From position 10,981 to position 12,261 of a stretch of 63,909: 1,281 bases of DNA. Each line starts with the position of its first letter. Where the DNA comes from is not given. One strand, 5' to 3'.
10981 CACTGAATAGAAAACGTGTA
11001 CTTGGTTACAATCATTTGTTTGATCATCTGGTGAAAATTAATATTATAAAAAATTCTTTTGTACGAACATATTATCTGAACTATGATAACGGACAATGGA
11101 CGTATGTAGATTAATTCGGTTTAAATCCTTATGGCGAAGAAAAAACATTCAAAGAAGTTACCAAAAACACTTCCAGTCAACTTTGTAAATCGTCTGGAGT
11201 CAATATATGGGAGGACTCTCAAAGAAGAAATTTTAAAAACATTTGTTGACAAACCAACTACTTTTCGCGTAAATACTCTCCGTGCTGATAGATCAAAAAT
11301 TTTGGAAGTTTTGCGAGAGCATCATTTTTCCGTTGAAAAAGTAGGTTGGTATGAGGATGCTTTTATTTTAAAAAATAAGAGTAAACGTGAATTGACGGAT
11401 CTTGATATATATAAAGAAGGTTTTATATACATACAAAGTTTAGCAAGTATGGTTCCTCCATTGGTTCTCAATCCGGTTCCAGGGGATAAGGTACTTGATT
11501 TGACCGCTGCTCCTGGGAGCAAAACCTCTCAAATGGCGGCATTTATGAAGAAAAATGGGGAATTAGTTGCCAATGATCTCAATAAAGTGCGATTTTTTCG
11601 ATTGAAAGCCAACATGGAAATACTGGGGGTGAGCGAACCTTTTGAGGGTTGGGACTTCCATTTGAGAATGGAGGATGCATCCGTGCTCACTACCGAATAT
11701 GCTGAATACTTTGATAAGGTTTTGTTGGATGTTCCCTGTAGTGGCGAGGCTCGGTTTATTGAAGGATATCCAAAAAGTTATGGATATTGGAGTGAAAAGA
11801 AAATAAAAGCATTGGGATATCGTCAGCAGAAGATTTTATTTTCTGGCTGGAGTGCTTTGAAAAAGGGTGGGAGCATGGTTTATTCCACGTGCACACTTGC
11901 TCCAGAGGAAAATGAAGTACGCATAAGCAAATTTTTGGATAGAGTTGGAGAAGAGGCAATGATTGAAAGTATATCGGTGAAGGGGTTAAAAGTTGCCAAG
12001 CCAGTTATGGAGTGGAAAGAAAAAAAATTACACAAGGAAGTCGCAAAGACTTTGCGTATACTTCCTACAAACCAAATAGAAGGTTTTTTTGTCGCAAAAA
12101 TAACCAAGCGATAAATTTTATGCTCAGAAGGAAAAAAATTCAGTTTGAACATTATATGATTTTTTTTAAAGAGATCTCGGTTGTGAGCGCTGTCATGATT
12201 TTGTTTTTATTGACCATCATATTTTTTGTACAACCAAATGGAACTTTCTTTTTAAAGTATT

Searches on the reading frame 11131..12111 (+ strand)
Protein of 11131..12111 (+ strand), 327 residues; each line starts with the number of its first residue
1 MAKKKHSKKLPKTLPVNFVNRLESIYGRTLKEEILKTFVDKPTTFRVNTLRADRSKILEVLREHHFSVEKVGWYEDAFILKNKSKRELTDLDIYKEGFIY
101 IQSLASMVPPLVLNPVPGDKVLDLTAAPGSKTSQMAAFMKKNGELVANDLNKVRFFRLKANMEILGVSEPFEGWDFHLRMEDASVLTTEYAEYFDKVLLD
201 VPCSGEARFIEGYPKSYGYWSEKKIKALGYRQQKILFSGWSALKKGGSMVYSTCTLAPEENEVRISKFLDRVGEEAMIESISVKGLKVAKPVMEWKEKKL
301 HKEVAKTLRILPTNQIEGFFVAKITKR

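Call 102: search_protein_families(library=pfam, max_evalue=0.00001, proteins=[window:11131-12111:+])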
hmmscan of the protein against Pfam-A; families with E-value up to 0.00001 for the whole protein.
window:11131-12111:+ (327 aa): 3 families
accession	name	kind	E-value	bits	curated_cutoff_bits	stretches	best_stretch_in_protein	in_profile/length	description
PF01189.24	Methyltr_RsmB-F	-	6.8e-42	143.8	27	1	111-324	2-198/199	16S rRNA methyltransferase RsmB/F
PF17125.10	Methyltr_RsmF_N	-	1e-10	42.3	34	1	14-103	1-85/86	N-terminal domain of 16S rRNA methyltransferase RsmF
PF22458.1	RsmF-B_ferredox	-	9e-08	32.6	27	1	18-83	5-70/74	Methyltr_RsmF/B-like, ferredoxin-like domain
